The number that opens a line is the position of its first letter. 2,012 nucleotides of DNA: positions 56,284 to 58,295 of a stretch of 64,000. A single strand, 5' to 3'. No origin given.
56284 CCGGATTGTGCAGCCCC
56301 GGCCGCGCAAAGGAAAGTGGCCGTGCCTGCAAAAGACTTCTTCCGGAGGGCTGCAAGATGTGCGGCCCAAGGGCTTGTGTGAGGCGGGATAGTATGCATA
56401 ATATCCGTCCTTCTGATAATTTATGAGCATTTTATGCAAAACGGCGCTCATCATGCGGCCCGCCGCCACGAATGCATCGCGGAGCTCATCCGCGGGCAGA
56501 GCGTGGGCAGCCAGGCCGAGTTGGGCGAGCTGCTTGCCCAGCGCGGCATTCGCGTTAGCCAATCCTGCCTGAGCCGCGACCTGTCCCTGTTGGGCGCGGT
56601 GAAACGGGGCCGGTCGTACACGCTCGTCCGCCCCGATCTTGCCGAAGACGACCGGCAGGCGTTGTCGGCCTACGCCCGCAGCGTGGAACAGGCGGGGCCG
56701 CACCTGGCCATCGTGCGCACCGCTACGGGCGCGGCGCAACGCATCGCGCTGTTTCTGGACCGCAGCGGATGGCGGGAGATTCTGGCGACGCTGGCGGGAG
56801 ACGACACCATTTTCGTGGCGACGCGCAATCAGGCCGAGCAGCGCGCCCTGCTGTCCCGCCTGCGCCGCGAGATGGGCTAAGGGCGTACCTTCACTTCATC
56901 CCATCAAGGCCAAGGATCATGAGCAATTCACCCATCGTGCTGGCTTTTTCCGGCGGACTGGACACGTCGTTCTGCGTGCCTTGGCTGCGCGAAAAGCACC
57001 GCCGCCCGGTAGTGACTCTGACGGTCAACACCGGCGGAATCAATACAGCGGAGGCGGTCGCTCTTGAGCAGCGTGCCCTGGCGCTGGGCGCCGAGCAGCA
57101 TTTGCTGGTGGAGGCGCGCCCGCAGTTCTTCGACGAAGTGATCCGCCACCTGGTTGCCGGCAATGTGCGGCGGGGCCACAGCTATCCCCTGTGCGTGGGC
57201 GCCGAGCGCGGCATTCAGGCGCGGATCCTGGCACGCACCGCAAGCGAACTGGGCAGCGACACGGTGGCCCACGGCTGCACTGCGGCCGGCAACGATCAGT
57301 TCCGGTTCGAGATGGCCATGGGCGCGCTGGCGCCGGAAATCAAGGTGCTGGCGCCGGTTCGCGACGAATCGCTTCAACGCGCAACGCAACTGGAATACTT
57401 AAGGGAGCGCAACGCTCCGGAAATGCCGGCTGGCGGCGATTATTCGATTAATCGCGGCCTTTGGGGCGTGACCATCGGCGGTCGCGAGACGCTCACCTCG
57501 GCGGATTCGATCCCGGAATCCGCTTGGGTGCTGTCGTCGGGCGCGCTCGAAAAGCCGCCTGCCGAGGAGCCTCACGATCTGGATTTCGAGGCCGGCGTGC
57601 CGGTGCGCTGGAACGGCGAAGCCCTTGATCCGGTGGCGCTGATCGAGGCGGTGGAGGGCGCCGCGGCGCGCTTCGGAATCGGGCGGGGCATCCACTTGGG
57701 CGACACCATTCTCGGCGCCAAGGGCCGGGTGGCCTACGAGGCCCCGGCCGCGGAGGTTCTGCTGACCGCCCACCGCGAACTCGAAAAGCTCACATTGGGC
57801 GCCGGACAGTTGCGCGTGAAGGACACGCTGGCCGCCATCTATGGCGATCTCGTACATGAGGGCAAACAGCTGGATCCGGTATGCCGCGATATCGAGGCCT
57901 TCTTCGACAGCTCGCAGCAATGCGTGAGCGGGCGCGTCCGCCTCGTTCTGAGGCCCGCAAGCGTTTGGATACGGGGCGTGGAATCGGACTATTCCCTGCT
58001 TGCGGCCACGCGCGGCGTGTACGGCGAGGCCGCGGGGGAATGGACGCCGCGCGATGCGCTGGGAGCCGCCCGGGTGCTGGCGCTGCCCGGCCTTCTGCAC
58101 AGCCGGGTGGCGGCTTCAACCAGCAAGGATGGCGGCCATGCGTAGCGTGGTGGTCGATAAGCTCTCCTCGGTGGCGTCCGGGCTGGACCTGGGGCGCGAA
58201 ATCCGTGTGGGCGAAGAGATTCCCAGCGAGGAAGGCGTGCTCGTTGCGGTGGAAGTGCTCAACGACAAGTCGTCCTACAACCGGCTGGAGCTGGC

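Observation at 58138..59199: Uncharacterised DTBS/DUF1611-like P-loop protein translationally coupled between argG and argC: candidate missing arginine-pathway enzyme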

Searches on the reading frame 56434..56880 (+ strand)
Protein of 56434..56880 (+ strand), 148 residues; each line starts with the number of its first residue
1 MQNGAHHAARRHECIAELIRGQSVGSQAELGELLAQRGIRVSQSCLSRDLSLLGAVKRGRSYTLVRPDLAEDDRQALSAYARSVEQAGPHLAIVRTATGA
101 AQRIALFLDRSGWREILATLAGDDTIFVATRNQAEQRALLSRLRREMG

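Call 3: search_protein_families(library=pfam, proteins=[window:56434-56880:+], max_evalue=1)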
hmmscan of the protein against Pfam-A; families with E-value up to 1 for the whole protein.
window:56434-56880:+ (148 aa): 2 families
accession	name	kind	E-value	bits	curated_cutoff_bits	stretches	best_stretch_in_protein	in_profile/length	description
PF02863.23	Arg_repressor_C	-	1.2e-16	60.7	25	1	83-144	7-67/68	Arginine repressor, C-terminal domain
PF01316.27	Arg_repressor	-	7.4e-13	48.5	27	1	9-57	4-52/70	Arginine repressor, DNA binding domain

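Call 4: search_protein_families(library=ncbifam, proteins=[window:56434-56880:+], max_evalue=1)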
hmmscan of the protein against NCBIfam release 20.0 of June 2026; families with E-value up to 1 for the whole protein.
window:56434-56880:+ (148 aa): 6 families
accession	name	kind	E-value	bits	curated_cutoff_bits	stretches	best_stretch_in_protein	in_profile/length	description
TIGR01529.1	argR_whole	equivalog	7.2e-29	100.7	130.45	1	10-144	2-143/146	arginine repressor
NF002880.0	PRK03341.1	equivalog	1.2e-27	96.5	200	1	6-143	13-163/170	arginine repressor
NF001680.0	PRK00441.1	equivalog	3.8e-19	69.3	184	1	10-146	4-147/150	arginine repressor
NF003457.0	PRK05066.1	equivalog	3e-17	62.6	194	1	13-143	12-148/156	transcriptional regulator ArgR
NF003281.1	PRK04280.1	equivalog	1.4e-16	61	182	1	9-143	3-144/148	transcriptional regulator AhrC/ArgR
NF003995.0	PRK05472.2-4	subfamily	0.14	11.7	126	0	77-118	134-175/213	redox-sensing transcriptional repressor Rex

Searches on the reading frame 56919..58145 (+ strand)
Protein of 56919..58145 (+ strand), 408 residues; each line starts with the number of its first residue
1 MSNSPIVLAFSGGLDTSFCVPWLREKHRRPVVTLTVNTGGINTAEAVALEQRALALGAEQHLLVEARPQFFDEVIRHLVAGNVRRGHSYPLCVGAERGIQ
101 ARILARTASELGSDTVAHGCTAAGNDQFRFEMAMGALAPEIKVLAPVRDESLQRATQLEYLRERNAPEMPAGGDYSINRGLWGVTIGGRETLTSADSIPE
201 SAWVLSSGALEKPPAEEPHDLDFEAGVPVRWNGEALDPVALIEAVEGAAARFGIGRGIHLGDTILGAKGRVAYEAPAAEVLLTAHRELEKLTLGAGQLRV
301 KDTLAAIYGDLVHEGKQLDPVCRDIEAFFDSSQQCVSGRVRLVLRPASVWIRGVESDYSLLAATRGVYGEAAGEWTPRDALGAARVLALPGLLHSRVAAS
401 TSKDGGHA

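Call 3: search_protein_families(library=pfam, proteins=[window:56919-58145:+], max_evalue=1)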
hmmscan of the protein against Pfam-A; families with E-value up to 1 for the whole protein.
window:56919-58145:+ (408 aa): 4 families
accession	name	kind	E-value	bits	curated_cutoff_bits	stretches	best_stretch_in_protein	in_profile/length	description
PF00764.25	Arginosuc_synth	-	3e-38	131.8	27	1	6-166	2-161/162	Arginosuccinate synthase N-terminal HUP domain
PF20979.2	Arginosuc_syn_C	-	6.5e-38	130.9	27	1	175-389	1-214/219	Arginosuccinate synthase C-terminal domain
PF00733.27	Asn_synthase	-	0.0056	16.8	21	1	2-79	16-92/354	Asparagine synthase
PF06508.19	QueC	-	0.046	13.7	22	1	7-63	3-57/210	Queuosine biosynthesis protein QueC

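Call 4: search_protein_families(library=ncbifam, proteins=[window:56919-58145:+], max_evalue=1)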
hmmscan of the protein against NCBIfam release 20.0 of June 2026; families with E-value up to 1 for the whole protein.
window:56919-58145:+ (408 aa): 9 families
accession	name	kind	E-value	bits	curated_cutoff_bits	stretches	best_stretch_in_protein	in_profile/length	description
NF001770.0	PRK00509.1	equivalog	3.2e-83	280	334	1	4-395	5-395/401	argininosuccinate synthase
NF003385.0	PRK04527.1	equivalog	8.7e-81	271.6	603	1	1-398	1-396/401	argininosuccinate synthase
TIGR00032.1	argG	equivalog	2.1e-80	271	268.2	1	6-393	2-388/394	argininosuccinate synthase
NF010392.0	PRK13820.1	equivalog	1.3e-76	258.2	512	1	5-386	4-380/395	argininosuccinate synthase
NF038212.1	argG_rel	exception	1.5e-32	112.9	425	1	3-360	14-367/381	argininosuccinate synthase-related protein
NF003779.0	PRK05370.1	equivalog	1.7e-24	86.5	657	1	6-346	14-366/448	argininosuccinate synthase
NF011258.0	PRK14664.1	equivalog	0.0012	18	680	1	6-120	8-116/362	tRNA 2-thiouridine(34) synthase MnmA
NF001138.1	PRK00143.1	equivalog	0.003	16.6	284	1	6-123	2-124/345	tRNA 2-thiouridine(34) synthase MnmA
TIGR01536.1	asn_synth_AEB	equivalog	0.018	14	267.1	1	1-70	250-320/517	asparagine synthase (glutamine-hydrolyzing)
